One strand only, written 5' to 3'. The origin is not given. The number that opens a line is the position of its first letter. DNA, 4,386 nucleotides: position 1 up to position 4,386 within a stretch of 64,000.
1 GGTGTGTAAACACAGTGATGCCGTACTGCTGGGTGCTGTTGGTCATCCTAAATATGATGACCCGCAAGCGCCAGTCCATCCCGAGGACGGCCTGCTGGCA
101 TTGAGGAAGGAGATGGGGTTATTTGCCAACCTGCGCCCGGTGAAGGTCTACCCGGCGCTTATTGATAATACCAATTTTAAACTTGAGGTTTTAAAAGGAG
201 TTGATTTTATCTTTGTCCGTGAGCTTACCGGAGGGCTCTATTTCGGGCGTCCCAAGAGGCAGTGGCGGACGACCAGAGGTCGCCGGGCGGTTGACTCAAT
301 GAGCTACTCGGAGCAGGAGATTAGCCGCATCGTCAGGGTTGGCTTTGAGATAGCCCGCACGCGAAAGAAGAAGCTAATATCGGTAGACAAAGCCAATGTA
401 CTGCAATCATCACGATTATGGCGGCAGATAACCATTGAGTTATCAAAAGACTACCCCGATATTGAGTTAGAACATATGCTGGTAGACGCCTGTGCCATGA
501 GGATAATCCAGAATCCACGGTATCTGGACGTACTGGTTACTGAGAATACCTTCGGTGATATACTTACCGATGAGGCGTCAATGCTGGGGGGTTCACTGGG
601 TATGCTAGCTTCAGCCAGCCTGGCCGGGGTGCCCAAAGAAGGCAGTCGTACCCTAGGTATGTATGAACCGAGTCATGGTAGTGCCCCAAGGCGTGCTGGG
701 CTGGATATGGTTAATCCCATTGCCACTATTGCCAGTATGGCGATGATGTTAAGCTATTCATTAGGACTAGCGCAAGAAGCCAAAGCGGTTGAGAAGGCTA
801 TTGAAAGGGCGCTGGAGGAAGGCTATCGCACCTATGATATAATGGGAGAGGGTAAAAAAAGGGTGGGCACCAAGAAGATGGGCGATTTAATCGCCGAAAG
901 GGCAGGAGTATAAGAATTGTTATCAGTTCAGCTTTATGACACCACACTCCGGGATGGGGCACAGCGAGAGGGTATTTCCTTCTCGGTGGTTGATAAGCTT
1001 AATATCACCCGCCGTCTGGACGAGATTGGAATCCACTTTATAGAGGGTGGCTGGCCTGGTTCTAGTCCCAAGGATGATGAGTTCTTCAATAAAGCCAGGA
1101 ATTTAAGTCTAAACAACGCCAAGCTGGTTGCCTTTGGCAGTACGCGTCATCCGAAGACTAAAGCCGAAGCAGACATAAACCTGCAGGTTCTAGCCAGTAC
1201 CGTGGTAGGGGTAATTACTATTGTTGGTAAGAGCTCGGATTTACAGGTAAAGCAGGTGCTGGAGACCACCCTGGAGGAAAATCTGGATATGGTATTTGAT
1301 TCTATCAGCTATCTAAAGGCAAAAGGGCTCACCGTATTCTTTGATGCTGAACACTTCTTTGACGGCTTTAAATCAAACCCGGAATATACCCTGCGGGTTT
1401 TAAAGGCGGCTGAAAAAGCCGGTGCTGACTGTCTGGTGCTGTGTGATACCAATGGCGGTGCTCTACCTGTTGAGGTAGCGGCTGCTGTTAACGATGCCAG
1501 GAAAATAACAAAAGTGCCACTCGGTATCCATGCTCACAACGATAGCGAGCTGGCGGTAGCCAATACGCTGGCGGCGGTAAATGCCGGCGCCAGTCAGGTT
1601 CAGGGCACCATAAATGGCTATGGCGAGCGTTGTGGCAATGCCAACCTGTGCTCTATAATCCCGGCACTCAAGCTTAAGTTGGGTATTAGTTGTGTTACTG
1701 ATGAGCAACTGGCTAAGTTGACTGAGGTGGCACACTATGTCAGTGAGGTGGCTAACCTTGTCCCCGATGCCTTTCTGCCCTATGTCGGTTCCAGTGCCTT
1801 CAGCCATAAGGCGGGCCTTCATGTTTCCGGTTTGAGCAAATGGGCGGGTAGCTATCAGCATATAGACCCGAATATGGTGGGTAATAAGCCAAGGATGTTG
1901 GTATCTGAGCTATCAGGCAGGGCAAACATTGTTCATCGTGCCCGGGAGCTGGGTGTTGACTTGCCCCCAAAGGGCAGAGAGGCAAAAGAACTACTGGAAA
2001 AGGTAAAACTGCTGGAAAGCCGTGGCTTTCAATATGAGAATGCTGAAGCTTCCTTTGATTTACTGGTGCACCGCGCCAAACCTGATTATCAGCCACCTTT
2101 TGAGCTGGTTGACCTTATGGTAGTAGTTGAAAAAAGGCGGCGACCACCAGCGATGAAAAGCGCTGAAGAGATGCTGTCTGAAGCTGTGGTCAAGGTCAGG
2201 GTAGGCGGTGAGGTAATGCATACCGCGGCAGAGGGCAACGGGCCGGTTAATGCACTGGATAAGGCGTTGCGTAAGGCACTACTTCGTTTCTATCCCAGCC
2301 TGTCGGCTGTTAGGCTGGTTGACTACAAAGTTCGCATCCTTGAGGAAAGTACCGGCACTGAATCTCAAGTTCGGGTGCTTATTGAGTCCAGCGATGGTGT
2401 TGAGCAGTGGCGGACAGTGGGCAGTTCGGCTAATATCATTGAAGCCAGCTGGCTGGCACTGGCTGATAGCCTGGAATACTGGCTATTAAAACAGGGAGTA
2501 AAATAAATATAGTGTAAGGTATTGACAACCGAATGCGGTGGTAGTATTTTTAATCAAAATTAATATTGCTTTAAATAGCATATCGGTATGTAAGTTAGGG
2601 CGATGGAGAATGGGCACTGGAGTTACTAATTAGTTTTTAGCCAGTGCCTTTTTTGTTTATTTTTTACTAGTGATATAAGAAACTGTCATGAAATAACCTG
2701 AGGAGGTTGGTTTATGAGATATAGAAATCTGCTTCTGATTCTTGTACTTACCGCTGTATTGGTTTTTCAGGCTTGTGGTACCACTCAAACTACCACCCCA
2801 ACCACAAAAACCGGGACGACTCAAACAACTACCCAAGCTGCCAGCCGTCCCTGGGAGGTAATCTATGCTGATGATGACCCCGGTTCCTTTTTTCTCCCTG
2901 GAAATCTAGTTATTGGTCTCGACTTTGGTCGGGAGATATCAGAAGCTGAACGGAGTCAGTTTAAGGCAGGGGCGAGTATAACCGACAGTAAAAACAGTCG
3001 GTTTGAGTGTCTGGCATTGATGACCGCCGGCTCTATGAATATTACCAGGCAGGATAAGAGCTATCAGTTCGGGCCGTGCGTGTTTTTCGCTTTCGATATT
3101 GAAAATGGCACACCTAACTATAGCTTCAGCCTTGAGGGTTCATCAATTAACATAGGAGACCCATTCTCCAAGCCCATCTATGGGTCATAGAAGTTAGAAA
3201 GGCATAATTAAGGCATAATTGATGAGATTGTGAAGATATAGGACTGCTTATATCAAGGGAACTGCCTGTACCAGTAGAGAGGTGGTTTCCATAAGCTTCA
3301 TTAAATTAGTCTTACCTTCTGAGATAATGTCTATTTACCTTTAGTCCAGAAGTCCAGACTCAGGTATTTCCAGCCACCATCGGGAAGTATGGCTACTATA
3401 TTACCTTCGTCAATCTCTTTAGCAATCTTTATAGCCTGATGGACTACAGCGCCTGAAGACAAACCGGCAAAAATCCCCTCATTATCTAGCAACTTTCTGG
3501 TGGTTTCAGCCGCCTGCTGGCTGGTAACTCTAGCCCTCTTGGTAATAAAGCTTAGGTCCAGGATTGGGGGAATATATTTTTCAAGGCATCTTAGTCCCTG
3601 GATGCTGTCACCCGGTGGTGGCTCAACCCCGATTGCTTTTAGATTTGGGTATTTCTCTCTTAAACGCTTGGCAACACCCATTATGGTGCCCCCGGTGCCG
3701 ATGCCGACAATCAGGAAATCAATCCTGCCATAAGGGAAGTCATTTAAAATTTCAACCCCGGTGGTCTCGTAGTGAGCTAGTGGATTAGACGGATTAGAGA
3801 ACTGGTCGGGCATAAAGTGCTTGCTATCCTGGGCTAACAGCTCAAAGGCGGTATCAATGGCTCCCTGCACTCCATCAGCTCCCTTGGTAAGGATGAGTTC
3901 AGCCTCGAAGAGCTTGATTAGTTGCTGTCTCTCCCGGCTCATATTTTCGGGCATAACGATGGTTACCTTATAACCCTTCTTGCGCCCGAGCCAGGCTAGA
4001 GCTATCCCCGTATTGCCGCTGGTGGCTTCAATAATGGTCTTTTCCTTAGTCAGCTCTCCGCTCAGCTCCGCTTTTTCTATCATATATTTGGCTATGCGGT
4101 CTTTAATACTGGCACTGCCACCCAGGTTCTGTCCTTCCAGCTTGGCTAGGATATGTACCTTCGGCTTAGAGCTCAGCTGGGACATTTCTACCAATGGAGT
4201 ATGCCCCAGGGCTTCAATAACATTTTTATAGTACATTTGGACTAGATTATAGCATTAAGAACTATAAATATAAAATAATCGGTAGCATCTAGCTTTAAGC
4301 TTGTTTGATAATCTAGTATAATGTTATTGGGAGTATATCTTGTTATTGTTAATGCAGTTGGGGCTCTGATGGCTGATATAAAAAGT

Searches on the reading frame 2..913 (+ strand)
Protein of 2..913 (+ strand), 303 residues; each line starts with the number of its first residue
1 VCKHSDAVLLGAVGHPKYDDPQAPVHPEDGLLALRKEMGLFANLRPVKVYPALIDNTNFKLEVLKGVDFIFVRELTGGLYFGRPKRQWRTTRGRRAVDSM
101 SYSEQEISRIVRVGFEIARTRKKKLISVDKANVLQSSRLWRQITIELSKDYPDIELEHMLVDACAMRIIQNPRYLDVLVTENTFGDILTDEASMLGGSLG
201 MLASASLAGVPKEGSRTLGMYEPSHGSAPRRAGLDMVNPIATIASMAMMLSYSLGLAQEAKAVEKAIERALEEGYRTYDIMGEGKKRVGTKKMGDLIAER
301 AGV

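Call 52: search_protein_families(library=pfam, proteins=[window:2-913:+], max_evalue=0.00001)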
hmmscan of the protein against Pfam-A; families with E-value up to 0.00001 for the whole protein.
window:2-913:+ (303 aa): 1 family
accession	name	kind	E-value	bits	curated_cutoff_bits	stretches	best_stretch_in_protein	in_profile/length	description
PF00180.25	Iso_dh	-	2.9e-109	366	27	1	2-297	60-348/348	Isocitrate/isopropylmalate dehydrogenase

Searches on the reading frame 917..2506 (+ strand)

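Call 52: search_protein_families(library=pfam, proteins=[window:917-2506:+], max_evalue=0.00001)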
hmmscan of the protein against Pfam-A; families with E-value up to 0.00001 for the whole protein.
window:917-2506:+ (529 aa): 3 families
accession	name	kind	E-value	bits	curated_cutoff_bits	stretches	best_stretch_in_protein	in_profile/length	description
PF00682.25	HMGL-like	-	5.9e-49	167.3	29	1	4-274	2-259/260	HMGL-like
PF08502.15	LeuA_dimer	-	6.3e-26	91.3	24.9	1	377-521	4-129/131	LeuA allosteric (dimerisation) domain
PF22617.1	HCS_D2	-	6.2e-13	49.4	27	1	290-367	2-78/82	Homocitrate synthase post-HMGL domain-like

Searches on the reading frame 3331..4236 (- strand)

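Call 52: search_protein_families(library=pfam, proteins=[window:3331-4236:-], max_evalue=0.00001)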
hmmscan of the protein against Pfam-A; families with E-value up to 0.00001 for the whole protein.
window:3331-4236:- (301 aa): 1 family
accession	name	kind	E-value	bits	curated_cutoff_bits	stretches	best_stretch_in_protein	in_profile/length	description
PF00291.31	PALP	-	1.8e-66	225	35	1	9-286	4-295/295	Pyridoxal-phosphate dependent enzyme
